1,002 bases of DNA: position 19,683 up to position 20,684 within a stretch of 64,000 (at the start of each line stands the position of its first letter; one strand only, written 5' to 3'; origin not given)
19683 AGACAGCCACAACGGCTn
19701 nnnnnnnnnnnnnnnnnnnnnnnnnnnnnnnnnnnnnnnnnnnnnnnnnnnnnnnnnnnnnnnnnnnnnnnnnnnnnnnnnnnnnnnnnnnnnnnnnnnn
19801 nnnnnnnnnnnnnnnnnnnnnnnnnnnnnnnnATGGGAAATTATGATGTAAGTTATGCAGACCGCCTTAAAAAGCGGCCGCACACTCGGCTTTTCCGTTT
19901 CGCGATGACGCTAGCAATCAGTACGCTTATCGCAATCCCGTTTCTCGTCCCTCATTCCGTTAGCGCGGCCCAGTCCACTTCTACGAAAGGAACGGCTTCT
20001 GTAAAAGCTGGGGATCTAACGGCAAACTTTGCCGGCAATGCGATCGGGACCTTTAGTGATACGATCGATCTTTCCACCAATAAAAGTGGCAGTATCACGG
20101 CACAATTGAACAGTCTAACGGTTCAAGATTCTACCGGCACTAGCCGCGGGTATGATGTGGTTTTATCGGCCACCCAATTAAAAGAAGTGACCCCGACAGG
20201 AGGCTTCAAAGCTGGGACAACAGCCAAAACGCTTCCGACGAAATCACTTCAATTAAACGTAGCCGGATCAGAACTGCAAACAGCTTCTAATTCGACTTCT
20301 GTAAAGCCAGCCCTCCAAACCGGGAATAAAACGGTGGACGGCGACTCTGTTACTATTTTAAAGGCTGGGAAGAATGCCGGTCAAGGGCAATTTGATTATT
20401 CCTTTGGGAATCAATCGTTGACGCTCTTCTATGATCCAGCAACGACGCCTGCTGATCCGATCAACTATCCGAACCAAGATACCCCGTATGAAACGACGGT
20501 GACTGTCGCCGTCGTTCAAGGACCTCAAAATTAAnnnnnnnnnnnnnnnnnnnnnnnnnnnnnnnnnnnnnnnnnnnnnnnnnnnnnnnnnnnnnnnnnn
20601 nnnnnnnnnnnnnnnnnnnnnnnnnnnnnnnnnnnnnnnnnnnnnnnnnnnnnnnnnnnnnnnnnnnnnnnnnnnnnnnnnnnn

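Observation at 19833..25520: Divergent WxL-type cell-surface-complex cluster (Y-x-L/V variant) plus MucBP adhesin directly upstream of the transfer genes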

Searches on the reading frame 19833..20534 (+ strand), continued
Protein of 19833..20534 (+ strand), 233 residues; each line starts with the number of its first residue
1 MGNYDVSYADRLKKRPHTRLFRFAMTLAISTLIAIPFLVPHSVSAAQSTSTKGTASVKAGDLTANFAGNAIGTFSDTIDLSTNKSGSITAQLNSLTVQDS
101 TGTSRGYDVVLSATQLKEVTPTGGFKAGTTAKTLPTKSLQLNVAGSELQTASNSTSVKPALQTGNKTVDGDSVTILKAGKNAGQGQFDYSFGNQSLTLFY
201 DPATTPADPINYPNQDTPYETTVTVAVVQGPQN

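Call 84: find_encoding_contigs(protein=P0010, flank=10000, max_places=1)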
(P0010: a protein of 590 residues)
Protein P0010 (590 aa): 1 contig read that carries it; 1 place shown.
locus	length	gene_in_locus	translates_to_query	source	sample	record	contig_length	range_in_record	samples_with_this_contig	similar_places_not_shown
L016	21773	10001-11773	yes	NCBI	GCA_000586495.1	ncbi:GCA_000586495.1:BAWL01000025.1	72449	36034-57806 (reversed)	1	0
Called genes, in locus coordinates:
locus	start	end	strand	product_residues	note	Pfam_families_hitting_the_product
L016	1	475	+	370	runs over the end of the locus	-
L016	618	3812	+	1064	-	PF20610:TED_2, PF26764:TEDa_beta, PF27071:DUF8345, PF27438:PXO2_28_C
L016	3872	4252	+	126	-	PF27053:B_anthracis_pXO2_26 (weak)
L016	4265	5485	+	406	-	PF00437:T2SSE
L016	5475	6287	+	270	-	-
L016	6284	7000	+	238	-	-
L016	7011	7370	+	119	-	-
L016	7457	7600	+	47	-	-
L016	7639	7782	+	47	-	-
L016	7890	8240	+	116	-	PF16943:T4SS_CagC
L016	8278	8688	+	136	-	-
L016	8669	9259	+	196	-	PF26593:TraC-like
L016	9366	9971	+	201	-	PF13731:WxL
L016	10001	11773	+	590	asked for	PF13306:LRR_5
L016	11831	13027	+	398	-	PF06030:WxLIP_PGBD, PF11797:WxLIP_HBD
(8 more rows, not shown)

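Call 85: find_encoding_contigs(protein=P0022, flank=10000, max_places=1)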
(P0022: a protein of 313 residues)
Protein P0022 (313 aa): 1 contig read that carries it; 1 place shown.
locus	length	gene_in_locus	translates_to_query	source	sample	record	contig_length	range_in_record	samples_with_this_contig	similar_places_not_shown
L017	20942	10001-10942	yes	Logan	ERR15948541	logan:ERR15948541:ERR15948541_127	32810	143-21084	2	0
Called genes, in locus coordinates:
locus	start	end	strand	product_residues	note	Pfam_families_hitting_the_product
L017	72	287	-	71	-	PF13560:HTH_31, PF12844:HTH_19, PF01381:HTH_3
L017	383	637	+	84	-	PF13560:HTH_31, PF01381:HTH_3, PF12844:HTH_19 (weak)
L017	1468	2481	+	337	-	PF18449:Endotoxin_C2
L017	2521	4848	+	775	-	PF26764:TEDa_beta, PF27071:DUF8345, PF27438:PXO2_28_C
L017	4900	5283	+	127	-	PF27053:B_anthracis_pXO2_26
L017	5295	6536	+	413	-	PF00437:T2SSE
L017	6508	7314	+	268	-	-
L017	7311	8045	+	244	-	-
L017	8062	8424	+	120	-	-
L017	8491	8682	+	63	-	-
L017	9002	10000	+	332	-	PF06030:WxLIP_PGBD, PF11797:WxLIP_HBD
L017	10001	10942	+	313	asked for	PF13731:WxL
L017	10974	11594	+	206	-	PF13731:WxL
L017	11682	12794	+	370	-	-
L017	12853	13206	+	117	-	PF16943:T4SS_CagC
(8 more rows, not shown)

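Call 86: find_encoding_contigs(protein=P0176, flank=10000, max_places=1)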
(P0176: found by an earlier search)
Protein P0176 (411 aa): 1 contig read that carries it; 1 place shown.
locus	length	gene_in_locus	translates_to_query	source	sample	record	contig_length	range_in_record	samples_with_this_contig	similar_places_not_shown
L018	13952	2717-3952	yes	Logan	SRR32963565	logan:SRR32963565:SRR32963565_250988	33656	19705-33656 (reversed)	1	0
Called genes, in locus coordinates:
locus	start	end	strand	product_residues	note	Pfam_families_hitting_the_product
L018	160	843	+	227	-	-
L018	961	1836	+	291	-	PF01149:Fapy_DNA_glyco, PF06831:H2TH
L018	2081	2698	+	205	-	-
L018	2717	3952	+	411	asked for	PF06439:3keto-disac_hyd, PF13731:WxL (faint)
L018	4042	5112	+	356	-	PF13731:WxL (weak)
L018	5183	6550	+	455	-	PF09134:Invasin_D3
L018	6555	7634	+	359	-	PF13731:WxL (weak)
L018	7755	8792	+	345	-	-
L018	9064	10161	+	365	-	PF08668:HDOD (faint), PF13487:HD_5, PF01966:HD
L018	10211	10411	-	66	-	PF00269:SASP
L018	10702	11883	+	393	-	PF13731:WxL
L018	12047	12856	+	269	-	-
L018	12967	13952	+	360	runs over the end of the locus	-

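Call 87: find_encoding_contigs(protein=P0014, flank=10000, max_places=1)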
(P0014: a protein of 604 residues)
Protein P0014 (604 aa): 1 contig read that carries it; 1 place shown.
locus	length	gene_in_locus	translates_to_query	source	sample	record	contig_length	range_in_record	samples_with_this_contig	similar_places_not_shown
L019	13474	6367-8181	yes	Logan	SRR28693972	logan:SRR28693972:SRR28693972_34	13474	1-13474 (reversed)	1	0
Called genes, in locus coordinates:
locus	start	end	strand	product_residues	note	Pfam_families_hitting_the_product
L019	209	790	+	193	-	PF00317:Ribonuc_red_lgN (weak)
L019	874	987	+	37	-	-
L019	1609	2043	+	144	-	PF02867:Ribonuc_red_lgC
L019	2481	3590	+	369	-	PF02867:Ribonuc_red_lgC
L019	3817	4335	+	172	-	-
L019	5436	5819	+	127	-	-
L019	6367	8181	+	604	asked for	PF13306:LRR_5, PF13731:WxL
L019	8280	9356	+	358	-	PF06030:WxLIP_PGBD, PF11797:WxLIP_HBD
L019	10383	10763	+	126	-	-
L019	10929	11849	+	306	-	-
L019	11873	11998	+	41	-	-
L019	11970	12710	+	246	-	PF00702:Hydrolase, PF12710:HAD (faint), PF13419:HAD_2 (weak)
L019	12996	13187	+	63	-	-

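Call 88: find_encoding_contigs(protein=P0019, flank=10000, max_places=1)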
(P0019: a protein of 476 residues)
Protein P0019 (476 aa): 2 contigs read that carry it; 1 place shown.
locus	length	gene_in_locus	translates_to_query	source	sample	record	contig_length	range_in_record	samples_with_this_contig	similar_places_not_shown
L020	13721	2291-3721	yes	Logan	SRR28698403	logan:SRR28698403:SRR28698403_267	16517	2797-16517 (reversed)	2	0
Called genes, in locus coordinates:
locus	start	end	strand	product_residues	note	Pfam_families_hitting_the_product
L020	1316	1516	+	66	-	-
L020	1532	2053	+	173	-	PF06866:DUF1256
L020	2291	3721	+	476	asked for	PF13306:LRR_5, PF13731:WxL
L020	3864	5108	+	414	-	PF06030:WxLIP_PGBD, PF11797:WxLIP_HBD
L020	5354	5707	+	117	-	-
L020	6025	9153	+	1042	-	PF07538:ChW, PF17963:Big_9 (faint), PF00801:PKD (weak), PF18911:PKD_4, PF22352:K319L-like_PKD (weak), PF18911:PKD_4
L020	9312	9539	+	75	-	-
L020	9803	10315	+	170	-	PF10502:Peptidase_S26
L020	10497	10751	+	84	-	PF13443:HTH_26, PF01381:HTH_3 (weak), PF12802:MarR_2 (faint)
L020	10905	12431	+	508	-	-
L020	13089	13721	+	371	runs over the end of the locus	-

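Call 89: find_encoding_contigs(protein=P0030, flank=10000, max_places=1)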
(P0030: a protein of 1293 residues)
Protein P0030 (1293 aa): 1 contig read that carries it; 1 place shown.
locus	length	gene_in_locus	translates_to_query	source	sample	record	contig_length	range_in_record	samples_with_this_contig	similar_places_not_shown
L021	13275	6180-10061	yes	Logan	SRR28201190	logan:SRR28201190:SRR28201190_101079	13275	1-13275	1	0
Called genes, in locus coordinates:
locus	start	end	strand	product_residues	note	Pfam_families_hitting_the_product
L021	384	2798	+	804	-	PF25390:WD40_RLD, PF00415:RCC1, PF13540:RCC1_2, PF00415:RCC1, PF00415:RCC1, PF00415:RCC1, PF13540:RCC1_2, PF25384:Alsin_RLD, +10 more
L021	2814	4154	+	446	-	PF13306:LRR_5, PF13731:WxL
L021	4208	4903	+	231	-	PF13731:WxL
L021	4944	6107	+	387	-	PF17961:Big_8 (faint), PF13731:WxL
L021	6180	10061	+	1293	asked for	PF13306:LRR_5, PF25390:WD40_RLD, PF00415:RCC1 (weak), PF13540:RCC1_2, PF00415:RCC1, PF13731:WxL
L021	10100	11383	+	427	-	PF06030:WxLIP_PGBD, PF11797:WxLIP_HBD (weak)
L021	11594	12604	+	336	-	PF00226:DnaJ, PF01556:DnaJ_C, PF00684:DnaJ_CXXCXGXG (weak)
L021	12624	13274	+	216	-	?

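Call 90: find_encoding_contigs(protein=P0064, flank=10000, max_places=1)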
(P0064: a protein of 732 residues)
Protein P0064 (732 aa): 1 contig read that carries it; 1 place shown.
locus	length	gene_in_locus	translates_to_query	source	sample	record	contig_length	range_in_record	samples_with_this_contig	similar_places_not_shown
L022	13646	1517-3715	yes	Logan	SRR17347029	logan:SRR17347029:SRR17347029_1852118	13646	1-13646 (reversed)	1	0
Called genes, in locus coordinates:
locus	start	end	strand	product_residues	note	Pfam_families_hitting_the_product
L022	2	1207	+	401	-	?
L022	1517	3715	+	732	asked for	PF13731:WxL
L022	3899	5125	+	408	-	PF06030:WxLIP_PGBD, PF11797:WxLIP_HBD (faint)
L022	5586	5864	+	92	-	-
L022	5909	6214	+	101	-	-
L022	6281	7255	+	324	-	-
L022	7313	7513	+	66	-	-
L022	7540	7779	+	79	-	-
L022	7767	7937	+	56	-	-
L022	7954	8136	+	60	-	-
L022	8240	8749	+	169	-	-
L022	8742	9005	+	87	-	-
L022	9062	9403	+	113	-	-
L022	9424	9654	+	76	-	-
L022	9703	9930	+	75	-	-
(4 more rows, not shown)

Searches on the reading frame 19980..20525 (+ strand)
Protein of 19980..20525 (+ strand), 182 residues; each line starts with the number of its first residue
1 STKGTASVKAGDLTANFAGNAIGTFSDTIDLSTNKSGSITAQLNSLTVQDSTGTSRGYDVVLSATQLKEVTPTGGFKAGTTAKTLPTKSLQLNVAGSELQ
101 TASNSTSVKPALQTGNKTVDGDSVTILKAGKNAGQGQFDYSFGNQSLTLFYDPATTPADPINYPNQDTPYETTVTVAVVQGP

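Call 57: find_related_loci(query=A3, collection=genome_contigs, flank=10000)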
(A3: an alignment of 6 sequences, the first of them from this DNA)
Query A3 (182 aa) in genome_contigs; peptide patterns used: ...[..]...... (x = any residue, [..] = any of these).
5 stretches matched a pattern; 3 encode a relative of the query (tblastn E <= 1e-3); 3 distinct loci.
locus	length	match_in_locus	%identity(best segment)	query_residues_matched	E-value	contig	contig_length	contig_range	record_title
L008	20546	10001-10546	93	1-182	4e-110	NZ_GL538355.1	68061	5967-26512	Listeria grayi DSM 20601 map unlocalized plasmid unnamed SCAFFOLD4, whole genome shotgun sequence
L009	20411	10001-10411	46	46-182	5e-29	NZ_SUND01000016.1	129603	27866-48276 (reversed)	Bacillus yapensis strain XXST-01 NODE_16_length_129603_cov_61.694946, whole genome shotgun sequence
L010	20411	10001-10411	46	46-182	5e-29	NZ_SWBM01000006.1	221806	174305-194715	Robertmurraya kyonggiensis strain NB22 NODE_6_length_221806_cov_79.306367, whole genome shotgun sequence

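Call 65: predict_structure(alignment_id=A2)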
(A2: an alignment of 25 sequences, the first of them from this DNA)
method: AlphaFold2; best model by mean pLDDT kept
length: 182 residues; sequences in the alignment: 25
mean_pLDDT: 91.2   pTM: 0.83
mean pLDDT of the five models: 91.2, 90.8, 90.3, 89.5, 88.0
residues with pLDDT >= 90: 144; 70-90: 26; 50-70: 11; < 50: 1
segments of 3 or more residues with pLDDT < 50: none
pLDDT, mean of each block of 10 residues (from residue 1): 62 89 80 94 94 92 97 97 97 93 84 96 96 94 94 96 96 95 71
secondary structure, 60 per line:
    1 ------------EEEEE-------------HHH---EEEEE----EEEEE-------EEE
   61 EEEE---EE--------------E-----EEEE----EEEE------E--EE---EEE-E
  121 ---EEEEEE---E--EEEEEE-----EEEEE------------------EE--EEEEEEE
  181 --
elements in order: E13-17 E37-41 E46-50 E58-64 E90-93 E98-101 E116-118 E124-129 E136-141 E147-151 E174-180

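Call 68: fold_search(model_id=the predicted structure, library=pdb)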
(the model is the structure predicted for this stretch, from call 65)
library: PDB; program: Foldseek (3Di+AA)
matches with E <= 10: 622; with E <= 0.001: 0
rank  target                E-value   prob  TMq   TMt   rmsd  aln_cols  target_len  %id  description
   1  4y2l_D                1.4e-02  0.91  0.34  0.39   8.5       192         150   12  Structure of CFA/I pili major subunit CfaB trimer (released 2016-08-10)
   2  4y2l_B                1.4e-02  0.85  0.32  0.36   9.0       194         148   11  Structure of CFA/I pili major subunit CfaB trimer (released 2016-08-10)
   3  1gwl_A                1.9e-02  0.47  0.21  0.25  16.8       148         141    9  Carbohydrate binding module family29 complexed with mannohexaose (released 2003-03-20)
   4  1w8u_A                1.9e-02  0.38  0.20  0.24  16.7       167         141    9  CBM29-2 mutant D83A complexed with mannohexaose: Probing the Mechanism of Ligand Recognition by Family 29 Carbohydrate (released 2005-03-22)
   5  1w9f_A                2.2e-02  0.41  0.20  0.23  17.3       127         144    7  CBM29-2 mutant R112A: Probing the Mechanism of Ligand Recognition by Family 29 Carbohydrate Binding Modules (released 2005-03-22)
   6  1gwk_B                2.5e-02  0.44  0.20  0.23  18.0       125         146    6  Carbohydrate binding module family29 (released 2003-03-20)
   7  4y2l_A                2.8e-02  0.77  0.32  0.37   8.8       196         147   12  Structure of CFA/I pili major subunit CfaB trimer (released 2016-08-10)
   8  1w9f_B                2.8e-02  0.35  0.20  0.23  17.3       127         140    6  CBM29-2 mutant R112A: Probing the Mechanism of Ligand Recognition by Family 29 Carbohydrate Binding Modules (released 2005-03-22)
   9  1w8t_A                2.8e-02  0.28  0.20  0.23  18.2       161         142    7  CBM29-2 mutant K74A complexed with cellulohexaose: Probing the Mechanism of Ligand Recognition by Family 29 Carbohydra (released 2005-03-22)
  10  1w8w_A                2.9e-02  0.30  0.19  0.22  17.0       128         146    8  CBM29-2 mutant Y46A: Probing the Mechanism of Ligand Recognition by Family 29 Carbohydrate Binding Modules (released 2005-03-22)
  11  1oh3_A                3.1e-02  0.41  0.21  0.25  16.9       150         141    8  E78R mutant of a carbohydrate binding module family 29 (released 2004-05-27)
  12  1w90_A                3.3e-02  0.30  0.20  0.23  17.9       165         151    8  CBM29-2 mutant D114A: Probing the Mechanism of Ligand Recognition by Family 29 Carbohydrate Binding Modules (released 2005-03-18)
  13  1w90_B                3.4e-02  0.23  0.20  0.23  18.5       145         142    9  CBM29-2 mutant D114A: Probing the Mechanism of Ligand Recognition by Family 29 Carbohydrate Binding Modules (released 2005-03-18)
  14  1gwm_A                3.4e-02  0.16  0.20  0.22  18.9       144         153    8  Carbohydrate binding module family29 complexed with glucohexaose (released 2003-03-20)
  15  1w8z_A                3.6e-02  0.12  0.15  0.18  20.9       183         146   11  CBM29-2 mutant K85A: Probing the Mechanism of Ligand Recognition by Family 29 Carbohydrate Binding Modules (released 2005-03-22)
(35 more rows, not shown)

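Call 69: search_protein_families(library=pfam, alignment_id=A2, max_evalue=0.01)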
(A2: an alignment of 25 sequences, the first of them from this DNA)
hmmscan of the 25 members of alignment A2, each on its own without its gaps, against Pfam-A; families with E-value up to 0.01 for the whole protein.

A. member 1, seq(182 aa): 1 family
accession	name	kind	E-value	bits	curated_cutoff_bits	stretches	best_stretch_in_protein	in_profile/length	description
PF13731.11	WxL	-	5.4e-07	30.2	25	1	16-175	56-207/214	WxL domain surface cell wall-binding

B. families by the number of members that match (of 25 scanned): 2 families
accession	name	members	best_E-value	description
PF13731.11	WxL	24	3.5e-17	WxL domain surface cell wall-binding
PF09394.16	Inhibitor_I42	1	0.0066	Chagasin family peptidase inhibitor I42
